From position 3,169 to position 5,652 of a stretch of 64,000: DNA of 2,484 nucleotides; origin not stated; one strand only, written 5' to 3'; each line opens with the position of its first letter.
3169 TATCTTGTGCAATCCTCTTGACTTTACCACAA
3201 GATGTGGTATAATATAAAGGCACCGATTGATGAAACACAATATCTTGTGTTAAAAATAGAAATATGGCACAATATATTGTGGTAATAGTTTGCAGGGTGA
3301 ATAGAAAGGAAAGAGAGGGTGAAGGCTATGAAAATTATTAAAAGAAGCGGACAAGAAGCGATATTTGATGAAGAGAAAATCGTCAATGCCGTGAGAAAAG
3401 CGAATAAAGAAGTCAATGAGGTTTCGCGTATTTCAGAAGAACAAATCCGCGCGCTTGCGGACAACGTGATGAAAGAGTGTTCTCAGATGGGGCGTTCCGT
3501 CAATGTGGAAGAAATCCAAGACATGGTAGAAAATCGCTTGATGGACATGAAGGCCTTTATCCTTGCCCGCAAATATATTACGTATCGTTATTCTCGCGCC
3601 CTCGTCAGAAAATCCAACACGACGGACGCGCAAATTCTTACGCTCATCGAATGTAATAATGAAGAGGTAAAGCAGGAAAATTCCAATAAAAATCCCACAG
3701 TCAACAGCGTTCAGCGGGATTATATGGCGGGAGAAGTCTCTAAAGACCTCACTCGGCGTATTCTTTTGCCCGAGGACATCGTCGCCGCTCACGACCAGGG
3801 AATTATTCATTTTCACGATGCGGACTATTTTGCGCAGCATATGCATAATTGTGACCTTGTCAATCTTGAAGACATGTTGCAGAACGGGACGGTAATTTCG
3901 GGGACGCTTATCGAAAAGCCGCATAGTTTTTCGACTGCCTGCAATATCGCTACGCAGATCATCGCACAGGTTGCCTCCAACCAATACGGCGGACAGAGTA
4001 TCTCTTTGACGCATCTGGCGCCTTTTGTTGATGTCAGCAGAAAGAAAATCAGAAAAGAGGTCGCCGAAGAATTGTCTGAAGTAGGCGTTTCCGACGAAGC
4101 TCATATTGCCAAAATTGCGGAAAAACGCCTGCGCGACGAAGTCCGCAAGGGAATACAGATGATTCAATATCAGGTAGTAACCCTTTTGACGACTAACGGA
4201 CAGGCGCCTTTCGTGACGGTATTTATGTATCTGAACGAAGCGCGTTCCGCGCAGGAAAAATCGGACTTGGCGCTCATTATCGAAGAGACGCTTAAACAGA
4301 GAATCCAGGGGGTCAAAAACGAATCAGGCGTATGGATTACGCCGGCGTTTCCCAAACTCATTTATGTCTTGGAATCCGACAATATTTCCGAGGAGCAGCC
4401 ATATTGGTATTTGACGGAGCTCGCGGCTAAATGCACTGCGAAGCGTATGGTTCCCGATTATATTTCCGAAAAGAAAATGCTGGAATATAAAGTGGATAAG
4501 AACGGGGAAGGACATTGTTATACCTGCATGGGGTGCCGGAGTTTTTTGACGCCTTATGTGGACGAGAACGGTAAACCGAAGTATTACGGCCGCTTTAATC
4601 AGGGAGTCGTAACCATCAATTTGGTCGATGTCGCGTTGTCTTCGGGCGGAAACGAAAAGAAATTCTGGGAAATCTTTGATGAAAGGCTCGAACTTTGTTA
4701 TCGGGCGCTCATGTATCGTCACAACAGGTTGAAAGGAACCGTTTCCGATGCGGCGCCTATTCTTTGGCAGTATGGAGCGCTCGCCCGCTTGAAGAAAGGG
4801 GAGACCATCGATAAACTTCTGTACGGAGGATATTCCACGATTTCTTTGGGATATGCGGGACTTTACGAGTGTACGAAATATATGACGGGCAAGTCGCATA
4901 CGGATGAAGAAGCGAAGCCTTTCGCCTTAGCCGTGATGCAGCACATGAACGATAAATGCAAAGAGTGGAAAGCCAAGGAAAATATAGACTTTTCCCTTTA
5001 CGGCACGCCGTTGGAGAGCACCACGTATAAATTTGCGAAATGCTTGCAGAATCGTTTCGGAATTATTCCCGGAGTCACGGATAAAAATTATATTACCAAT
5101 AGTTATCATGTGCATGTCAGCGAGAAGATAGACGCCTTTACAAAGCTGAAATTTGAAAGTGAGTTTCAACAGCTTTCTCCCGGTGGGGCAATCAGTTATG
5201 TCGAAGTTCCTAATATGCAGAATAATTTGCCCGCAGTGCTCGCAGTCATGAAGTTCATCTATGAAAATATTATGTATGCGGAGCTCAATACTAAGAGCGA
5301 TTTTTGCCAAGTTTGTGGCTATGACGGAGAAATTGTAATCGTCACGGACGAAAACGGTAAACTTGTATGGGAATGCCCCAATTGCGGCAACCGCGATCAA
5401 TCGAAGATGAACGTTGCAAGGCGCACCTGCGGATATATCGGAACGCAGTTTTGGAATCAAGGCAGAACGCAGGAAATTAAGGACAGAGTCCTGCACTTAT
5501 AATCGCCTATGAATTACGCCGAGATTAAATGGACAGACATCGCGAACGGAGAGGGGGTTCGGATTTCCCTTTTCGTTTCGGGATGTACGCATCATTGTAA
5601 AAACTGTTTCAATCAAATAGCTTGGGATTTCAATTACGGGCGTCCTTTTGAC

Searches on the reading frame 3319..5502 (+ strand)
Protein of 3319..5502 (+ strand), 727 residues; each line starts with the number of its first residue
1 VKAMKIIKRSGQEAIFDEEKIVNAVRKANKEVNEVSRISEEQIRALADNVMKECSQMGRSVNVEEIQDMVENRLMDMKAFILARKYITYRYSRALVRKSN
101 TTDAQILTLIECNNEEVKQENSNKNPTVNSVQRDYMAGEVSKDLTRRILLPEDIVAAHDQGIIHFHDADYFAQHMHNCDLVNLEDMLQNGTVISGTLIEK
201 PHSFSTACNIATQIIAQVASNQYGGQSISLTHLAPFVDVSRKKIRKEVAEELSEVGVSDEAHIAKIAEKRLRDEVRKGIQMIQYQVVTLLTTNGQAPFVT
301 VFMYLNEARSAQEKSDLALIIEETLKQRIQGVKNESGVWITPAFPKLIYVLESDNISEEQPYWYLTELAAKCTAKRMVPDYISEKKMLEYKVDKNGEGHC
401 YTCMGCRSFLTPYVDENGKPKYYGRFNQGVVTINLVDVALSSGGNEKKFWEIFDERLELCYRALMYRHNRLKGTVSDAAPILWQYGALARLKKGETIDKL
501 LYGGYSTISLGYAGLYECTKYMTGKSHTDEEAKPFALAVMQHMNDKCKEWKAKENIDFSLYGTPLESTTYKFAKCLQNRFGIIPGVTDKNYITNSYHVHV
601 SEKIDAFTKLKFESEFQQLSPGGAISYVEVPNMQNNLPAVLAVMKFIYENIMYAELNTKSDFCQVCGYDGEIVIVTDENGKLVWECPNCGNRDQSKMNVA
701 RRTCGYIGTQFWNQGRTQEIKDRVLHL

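Call 81: list_cluster_members(proteins=[window:3319-5502:+, window:40996-43467:+, window:44013-45824:+, window:12147-13232:-])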
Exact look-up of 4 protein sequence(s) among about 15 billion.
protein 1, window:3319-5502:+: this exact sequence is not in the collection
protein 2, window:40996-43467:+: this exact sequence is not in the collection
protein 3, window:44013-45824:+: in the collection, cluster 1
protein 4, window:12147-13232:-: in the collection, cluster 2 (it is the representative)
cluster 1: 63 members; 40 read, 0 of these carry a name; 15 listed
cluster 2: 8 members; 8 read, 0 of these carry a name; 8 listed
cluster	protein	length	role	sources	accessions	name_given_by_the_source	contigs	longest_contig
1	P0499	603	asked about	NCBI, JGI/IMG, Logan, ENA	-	-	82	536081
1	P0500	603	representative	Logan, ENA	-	-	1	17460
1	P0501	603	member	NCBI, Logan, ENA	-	-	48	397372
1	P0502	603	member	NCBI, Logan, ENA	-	-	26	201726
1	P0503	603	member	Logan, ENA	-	-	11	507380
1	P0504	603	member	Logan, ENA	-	-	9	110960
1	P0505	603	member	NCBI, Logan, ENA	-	-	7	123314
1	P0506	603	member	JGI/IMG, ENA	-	-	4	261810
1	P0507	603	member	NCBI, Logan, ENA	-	-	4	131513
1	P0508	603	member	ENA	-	-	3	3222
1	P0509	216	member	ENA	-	-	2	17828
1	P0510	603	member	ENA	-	-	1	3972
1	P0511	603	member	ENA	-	-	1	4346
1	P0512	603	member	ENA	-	-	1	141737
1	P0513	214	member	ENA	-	-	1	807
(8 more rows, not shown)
